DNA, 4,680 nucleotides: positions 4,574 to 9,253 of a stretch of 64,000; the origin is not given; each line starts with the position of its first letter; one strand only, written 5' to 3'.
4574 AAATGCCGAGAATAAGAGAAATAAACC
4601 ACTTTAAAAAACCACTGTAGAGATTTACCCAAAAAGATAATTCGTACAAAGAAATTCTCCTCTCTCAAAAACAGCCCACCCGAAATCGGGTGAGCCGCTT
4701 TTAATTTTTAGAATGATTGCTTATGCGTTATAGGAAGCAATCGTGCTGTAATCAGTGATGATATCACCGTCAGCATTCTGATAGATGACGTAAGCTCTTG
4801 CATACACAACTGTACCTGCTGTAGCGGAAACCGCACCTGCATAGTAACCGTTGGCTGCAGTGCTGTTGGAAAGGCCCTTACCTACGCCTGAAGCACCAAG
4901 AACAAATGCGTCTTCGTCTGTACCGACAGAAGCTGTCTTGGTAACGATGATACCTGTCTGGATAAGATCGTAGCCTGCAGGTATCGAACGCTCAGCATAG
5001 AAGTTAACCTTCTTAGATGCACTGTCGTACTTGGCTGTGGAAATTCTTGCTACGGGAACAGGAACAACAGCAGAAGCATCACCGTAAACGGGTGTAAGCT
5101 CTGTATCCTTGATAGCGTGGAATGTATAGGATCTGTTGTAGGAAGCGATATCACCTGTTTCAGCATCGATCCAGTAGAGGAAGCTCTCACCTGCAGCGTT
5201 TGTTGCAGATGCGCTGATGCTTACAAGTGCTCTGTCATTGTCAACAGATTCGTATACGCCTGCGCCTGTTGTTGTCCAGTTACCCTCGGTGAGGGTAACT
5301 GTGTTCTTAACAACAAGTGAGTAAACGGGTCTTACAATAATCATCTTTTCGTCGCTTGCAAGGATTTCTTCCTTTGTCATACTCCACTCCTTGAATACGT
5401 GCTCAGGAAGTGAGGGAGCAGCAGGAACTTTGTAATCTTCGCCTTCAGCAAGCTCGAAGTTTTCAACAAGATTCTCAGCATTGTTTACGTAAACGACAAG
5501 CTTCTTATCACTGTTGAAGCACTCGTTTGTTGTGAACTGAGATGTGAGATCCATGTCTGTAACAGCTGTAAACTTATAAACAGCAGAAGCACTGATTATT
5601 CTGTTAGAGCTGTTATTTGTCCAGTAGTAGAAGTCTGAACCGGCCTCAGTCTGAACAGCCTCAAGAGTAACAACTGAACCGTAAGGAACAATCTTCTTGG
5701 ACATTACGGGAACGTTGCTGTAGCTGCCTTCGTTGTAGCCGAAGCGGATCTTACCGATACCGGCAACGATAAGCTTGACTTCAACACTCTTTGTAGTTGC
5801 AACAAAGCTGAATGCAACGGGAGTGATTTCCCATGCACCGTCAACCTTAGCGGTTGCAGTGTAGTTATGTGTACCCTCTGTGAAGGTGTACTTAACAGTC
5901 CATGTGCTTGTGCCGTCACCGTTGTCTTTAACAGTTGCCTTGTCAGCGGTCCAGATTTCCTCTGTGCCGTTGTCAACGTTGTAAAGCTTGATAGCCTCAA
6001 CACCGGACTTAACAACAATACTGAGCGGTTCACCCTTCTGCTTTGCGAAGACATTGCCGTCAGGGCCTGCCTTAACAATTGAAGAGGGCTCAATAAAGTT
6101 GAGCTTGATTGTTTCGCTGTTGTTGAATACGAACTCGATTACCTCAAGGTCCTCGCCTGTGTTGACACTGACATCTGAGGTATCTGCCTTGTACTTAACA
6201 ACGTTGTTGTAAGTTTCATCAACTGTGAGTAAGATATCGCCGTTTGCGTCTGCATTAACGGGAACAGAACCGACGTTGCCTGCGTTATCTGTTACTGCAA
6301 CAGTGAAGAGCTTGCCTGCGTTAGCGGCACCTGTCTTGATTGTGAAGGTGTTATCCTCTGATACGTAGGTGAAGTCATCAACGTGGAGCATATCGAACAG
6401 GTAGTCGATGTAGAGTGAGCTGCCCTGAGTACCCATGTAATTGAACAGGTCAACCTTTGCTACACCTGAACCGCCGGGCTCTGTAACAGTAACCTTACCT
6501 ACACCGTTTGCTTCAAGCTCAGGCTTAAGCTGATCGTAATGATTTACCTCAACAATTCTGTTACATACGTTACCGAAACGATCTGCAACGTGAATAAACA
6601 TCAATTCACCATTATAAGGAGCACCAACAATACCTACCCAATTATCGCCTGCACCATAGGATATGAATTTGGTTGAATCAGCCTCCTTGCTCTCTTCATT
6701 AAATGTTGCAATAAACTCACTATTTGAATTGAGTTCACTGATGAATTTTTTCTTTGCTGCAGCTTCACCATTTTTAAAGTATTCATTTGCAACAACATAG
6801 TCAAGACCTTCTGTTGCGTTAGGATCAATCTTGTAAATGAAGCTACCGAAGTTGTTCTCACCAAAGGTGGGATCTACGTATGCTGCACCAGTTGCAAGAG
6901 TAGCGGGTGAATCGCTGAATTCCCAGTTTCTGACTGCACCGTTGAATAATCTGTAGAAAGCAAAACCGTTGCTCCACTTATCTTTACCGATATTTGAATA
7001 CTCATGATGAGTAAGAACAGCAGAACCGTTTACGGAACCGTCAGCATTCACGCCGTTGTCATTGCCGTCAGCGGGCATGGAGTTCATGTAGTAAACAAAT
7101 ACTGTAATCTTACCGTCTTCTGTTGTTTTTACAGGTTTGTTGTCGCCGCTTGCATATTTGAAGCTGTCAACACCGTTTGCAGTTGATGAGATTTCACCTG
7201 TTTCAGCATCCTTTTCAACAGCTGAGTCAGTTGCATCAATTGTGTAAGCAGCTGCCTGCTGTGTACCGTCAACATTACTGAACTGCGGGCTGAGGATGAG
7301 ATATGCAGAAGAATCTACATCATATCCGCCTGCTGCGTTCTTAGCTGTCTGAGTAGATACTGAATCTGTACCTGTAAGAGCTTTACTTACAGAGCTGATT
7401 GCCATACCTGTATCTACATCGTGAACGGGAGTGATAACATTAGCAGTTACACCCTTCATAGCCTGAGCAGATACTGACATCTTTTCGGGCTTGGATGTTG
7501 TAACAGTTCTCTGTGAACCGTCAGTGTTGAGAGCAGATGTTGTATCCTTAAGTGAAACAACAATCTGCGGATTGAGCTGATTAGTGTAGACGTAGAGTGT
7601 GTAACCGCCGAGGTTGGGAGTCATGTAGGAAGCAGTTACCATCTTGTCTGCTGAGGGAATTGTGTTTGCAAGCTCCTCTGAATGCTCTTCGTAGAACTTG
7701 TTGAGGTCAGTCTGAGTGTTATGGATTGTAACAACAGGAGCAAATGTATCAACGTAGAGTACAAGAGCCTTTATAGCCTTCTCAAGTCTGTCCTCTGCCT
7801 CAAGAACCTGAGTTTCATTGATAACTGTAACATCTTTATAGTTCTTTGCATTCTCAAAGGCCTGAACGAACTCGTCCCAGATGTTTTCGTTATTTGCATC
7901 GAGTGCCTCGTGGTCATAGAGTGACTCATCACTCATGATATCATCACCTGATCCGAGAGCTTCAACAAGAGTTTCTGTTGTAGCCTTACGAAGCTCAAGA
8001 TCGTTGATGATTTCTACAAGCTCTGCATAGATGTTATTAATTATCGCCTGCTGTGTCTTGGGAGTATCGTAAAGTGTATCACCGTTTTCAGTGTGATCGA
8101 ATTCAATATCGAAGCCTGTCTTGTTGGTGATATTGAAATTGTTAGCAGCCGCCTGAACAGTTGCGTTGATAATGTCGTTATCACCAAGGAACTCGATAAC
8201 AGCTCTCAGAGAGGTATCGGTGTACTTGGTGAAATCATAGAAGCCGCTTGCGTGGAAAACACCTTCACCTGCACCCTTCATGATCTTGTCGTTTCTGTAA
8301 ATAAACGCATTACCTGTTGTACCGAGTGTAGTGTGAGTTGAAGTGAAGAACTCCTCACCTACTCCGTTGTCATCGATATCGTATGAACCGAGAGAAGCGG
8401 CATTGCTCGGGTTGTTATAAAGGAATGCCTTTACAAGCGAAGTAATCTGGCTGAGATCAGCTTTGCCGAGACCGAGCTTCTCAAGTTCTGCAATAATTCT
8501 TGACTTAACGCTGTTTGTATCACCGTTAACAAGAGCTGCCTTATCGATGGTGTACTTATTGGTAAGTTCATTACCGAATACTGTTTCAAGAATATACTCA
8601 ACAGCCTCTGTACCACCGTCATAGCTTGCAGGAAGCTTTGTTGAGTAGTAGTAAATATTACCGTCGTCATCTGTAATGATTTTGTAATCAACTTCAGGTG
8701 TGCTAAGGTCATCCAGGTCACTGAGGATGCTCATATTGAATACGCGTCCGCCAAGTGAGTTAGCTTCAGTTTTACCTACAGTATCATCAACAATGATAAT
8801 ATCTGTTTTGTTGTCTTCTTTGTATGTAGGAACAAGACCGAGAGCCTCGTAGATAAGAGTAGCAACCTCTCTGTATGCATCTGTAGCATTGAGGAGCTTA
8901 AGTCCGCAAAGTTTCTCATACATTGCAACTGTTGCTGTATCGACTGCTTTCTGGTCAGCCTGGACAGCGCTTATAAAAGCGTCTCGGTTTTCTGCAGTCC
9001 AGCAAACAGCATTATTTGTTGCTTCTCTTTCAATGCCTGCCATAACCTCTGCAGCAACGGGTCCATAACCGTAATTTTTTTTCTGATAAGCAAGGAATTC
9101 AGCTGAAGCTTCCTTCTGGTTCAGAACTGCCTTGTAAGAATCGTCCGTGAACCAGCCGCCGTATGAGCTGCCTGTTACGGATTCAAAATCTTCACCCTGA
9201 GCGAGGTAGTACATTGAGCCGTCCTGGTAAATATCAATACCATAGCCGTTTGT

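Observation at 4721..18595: Single uninterrupted 13.9-kb gene for a ~4,624-aa secreted protein with an enzyme head and no recognisable anchor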

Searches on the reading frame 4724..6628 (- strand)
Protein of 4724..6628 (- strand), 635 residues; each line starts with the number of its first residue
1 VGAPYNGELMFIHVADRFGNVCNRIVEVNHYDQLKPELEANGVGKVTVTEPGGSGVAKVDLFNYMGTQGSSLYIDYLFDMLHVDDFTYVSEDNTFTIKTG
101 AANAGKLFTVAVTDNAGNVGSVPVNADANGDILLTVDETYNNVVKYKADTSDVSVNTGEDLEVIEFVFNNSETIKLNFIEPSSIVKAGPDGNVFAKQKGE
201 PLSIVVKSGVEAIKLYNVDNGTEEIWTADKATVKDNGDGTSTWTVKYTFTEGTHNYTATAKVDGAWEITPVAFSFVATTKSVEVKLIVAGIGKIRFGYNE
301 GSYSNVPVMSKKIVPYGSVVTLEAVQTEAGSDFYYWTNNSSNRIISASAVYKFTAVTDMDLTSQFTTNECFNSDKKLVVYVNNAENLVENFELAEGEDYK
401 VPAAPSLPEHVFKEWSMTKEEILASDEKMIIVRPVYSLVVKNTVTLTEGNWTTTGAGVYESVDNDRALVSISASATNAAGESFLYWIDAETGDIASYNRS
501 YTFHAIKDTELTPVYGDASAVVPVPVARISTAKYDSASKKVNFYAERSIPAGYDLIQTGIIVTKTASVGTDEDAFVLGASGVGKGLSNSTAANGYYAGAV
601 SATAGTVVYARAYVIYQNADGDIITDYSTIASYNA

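Call 12: search_protein_families(library=pfam, proteins=[window:4724-6391:-], max_evalue=5)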
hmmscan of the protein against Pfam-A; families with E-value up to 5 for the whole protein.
window:4724-6391:- (556 aa): 4 families
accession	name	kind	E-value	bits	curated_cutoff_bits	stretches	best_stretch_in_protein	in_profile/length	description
PF00630.25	Filamin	-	0.0026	19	26.9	2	139-182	50-81/93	Filamin/ABP280 repeat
PF19079.5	CFSR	-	0.032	14.9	27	1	151-175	8-30/49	Collagen-flanked surface repeat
PF19077.6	Big_13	-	0.25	12.3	27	1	153-182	55-84/102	Bacterial Ig-like domain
PF17936.7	Big_6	-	0.57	10.9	27.6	1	10-44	42-76/83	Bacterial Ig domain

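Call 36: find_homologous_proteins(query=window:4724-6628:-, max_evalue=10)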
Query window:4724-6628:- (635 aa): 4 proteins with E <= 10 among 8000 candidates.
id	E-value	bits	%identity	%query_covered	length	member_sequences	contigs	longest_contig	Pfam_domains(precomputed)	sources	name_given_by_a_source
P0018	0.0e+0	1262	91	99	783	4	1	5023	-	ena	-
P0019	0.0e+0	1113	81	99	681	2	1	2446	PF09479.17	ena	-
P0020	4.9e-156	539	46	99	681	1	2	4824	-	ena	-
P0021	6.8e-2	30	58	5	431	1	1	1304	-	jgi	-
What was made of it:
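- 4724..6628 (-): Conserved C-terminal block (aa 3990-4624) of beta modules, with Flg_new-like repeats (aa ~4273-4520) and a terminal ~115-aa beta module. PF09479 is precomputed on P0019 (call 36).
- On Flg_new / Listeria-Bacteroides repeat proteins (PF09479): There is a precomputed PF09479 hit on orthologue fragment P0019 (call 36).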

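Call 37: find_encoding_contigs(protein=P0020, flank=10000)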
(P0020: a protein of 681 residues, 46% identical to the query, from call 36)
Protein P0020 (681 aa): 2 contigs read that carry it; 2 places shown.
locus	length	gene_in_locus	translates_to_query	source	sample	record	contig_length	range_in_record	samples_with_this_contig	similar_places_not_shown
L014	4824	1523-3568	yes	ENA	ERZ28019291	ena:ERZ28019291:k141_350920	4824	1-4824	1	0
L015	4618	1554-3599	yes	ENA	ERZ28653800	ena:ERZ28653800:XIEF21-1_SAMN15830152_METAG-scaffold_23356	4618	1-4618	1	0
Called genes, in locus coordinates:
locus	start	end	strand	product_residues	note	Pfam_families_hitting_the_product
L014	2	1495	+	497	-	?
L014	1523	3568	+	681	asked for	-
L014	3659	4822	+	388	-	?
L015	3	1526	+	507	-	?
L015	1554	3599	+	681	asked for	-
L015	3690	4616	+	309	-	?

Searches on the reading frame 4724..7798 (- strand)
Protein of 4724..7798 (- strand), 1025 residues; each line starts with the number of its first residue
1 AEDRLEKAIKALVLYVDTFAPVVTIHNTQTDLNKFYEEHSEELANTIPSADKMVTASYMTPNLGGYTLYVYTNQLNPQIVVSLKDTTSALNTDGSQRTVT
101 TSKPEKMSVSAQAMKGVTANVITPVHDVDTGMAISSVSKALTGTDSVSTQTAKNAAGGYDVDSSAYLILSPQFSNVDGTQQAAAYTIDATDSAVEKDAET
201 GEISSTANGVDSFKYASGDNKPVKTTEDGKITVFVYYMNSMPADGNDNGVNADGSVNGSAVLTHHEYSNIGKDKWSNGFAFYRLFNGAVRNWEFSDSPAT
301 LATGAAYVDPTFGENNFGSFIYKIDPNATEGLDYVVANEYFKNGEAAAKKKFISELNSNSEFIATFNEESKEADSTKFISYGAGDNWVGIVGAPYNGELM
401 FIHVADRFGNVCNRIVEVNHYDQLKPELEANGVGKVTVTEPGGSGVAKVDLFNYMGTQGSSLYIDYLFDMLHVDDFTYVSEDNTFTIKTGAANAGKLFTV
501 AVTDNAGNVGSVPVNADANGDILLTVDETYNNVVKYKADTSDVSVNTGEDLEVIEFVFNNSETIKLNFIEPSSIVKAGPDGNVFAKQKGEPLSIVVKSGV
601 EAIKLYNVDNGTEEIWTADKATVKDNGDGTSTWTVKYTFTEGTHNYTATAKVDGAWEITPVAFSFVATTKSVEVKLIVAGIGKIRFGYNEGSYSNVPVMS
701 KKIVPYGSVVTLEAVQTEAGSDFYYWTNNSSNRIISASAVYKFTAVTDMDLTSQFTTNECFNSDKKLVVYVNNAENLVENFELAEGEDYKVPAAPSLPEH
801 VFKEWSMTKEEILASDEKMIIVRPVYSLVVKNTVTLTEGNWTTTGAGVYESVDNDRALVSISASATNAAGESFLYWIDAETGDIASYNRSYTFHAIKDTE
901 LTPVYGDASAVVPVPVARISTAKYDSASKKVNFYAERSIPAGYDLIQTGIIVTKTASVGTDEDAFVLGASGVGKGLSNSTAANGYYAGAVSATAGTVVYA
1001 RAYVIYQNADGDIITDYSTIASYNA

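Call 52: predict_structure(alignment_id=A5)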
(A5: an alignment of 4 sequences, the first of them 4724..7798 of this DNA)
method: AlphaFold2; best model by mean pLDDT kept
length: 1025 residues; sequences in the alignment: 4
mean_pLDDT: 37.5   pTM: 0.25
mean pLDDT of the five models: 37.5, 36.5, 34.2, 32.6, 32.5
residues with pLDDT >= 90: 0; 70-90: 64; 50-70: 192; < 50: 769
segments of 3 or more residues with pLDDT < 50: 1-334, 336-425, 441-443, 453-481, 528-589, 657-659, 677-686, 688-700, 714-913, 959-980
pLDDT, mean of each block of 10 residues (from residue 1): 33 28 34 41 31 25 31 31 31 25 20 22 26 25 26 26 24 25 26 27 27 23 22 21 24 26 20 20 19 21 21 22 35 46 43 40 23 23 22 24 24 25 47 64 52 36 25 37 57 62 57 67 58 29 22 26 25 25 38 57 64 59 58 64 67 52 64 53 42 39 58 41 27 32 32 30 28 26 26 28 37 36 32 34 36 29 30 26 26 25 25 56 74 68 69 58 29 37 61 72 73 72 74
secondary structure, 60 per line:
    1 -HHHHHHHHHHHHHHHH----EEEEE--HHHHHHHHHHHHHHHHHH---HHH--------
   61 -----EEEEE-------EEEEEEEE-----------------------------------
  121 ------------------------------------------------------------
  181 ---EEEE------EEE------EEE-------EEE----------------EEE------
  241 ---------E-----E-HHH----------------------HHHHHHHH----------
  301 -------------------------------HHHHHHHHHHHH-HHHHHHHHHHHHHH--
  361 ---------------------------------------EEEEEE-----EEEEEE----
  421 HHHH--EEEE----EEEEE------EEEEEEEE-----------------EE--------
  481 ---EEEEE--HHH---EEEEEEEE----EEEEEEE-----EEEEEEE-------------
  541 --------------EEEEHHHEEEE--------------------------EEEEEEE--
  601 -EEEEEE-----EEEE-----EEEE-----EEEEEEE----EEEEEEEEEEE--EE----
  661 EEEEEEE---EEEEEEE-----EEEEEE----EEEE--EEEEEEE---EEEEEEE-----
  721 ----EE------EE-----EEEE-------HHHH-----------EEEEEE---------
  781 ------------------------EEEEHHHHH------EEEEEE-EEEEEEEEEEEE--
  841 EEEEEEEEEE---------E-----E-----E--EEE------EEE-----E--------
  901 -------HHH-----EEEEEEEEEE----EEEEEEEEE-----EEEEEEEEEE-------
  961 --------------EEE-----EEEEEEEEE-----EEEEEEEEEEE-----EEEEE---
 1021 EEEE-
elements in order (helices of 4 or more, strands of 3 or more residues): H2-17 E22-26 H29-46 E66-70 E78-85 E184-187 E194-196 E203-205 E213-215 E232-234 H283-290 H332-343 H345-358 E400-405 E411-416 H421-424 E427-430 E435-439 E446-453 E484-488 E497-504 E509-515 E521-527 E555-558 E562-565 E592-598 E602-607 E613-616 E622-625 E631-637 E642-652 E661-667 E671-677 E683-688 E693-696 E699-705 E709-715 E740-743 H751-754 E766-771 E805-808 H809-813 E820-825 E827-838 E841-850 E875-877 E884-886 E916-925 E930-938 E944-953 E975-977 E983-991 E997-1007 E1013-1017 E1021-1024
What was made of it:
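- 4724..6628 (-): The AF2 model is all-beta here, with pLDDT about 70 in the last 110 aa only (call 52).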

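Call 71: fold_search(model_id=the predicted structure, library=pdb)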
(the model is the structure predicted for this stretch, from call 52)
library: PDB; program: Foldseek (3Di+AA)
matches with E <= 10: 1189; with E <= 0.001: 10
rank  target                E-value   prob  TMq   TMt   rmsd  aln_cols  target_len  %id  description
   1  6tav_C                5.3e-05  0.69  0.08  0.07  37.4       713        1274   10  Crystal structure of endopeptidase-induced alpha2-macroglobulin (released 2021-05-12)
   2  6zqi_A                1.3e-04  0.60  0.06  0.11  35.9       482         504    8  Cryo-EM structure of Spondweni virus prME (released 2021-01-20)
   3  8uin_A                1.5e-04  0.57  0.08  0.12  38.1       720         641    9  Structure of the C3bBb-albicin complex (released 2024-05-08)
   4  8ave_B                1.7e-04  0.38  0.07  0.12  30.2       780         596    8  Human leptin in complex with the human LEP-R ectodomain fused to a C-terminal trimeric isoleucine GCN4 zipper (2:2 mod (released 2023-04-05)
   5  9sv8_B                4.0e-04  0.44  0.08  0.11  37.0       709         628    8  Herpes simplex virus 2 delta28-73 glycoprotein C ectodomain in complex with C3b (released 2025-12-10)
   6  8uin_G                4.3e-04  0.33  0.07  0.10  36.9       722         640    9  Structure of the C3bBb-albicin complex (released 2024-05-08)
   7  9qk2_F                4.5e-04  0.54  0.08  0.12  37.8       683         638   10  Structure of the Complement classical and lectin pathway C3 convertase in complex with substrate C3 (released 2025-12-24)
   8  3l3o_A                5.3e-04  0.44  0.08  0.12  37.8       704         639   10  Staphylococcal Complement Inhibitor (SCIN) in complex with Human Complement Component C3c (released 2010-08-04)
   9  8dh8_A                7.8e-04  0.44  0.07  0.10  30.6       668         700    9  Leptin-bound leptin receptor complex-full ECD (released 2023-04-19)
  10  8v29_C                8.2e-04  0.25  0.07  0.08  33.3       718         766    8  Cryo-EM structure of human type I OSM receptor complex: model for full extracellular assembly (released 2024-11-20)
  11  5fo7_A                1.0e-03  0.35  0.08  0.11  37.1       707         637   10  Crystal Structure of Human Complement C3b at 2.8 Angstrom resolution (released 2016-04-06)
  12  7von                  1.3e-03  0.35  0.08  0.06  37.8       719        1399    7  Native alpha-2-macroglobulin monomer (released 2022-11-16)
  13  8oe4_D                1.3e-03  0.35  0.07  0.14  29.8       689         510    9  Cryo-EM structure of a pre-dimerized human IL-23 complete extracellular signaling complex. (released 2024-02-07)
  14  6e57_A                1.7e-03  0.18  0.06  0.10  26.5       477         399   11  Bacteroides ovatus mixed-linkage glucan utilization locus (MLGUL) SGBP-B in complex with mixed-linkage heptasaccharide (released 2019-05-29)
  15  3nms_A                1.8e-03  0.30  0.08  0.12  37.5       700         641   10  Staphylococcal Complement Inhibitor (SCIN) in complex with Human Complement C3c (released 2010-08-04)
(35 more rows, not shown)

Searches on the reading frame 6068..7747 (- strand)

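Call 12: search_protein_families(library=pfam, proteins=[window:6068-7747:-], max_evalue=5)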
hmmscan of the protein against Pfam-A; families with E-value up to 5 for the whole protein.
window:6068-7747:- (560 aa): 3 families
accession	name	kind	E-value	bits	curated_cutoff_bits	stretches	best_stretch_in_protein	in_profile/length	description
PF07920.16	DUF1684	-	0.05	14.3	25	1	13-89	19-97/139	Protein of unknown function (DUF1684)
PF00543.27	P-II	-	0.072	13.9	25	1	398-487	7-94/102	Nitrogen regulatory protein P-II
PF16143.10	DUF4851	-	1.4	8.9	25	0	82-149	9-84/189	Domain of unknown function (DUF4851)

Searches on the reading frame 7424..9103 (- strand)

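Call 12: search_protein_families(library=pfam, proteins=[window:7424-9103:-], max_evalue=5)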
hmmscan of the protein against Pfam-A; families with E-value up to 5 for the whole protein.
window:7424-9103:- (560 aa): 1 family
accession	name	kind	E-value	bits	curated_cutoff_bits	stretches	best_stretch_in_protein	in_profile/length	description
PF07920.16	DUF1684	-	0.04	14.6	25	1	464-541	18-97/139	Protein of unknown function (DUF1684)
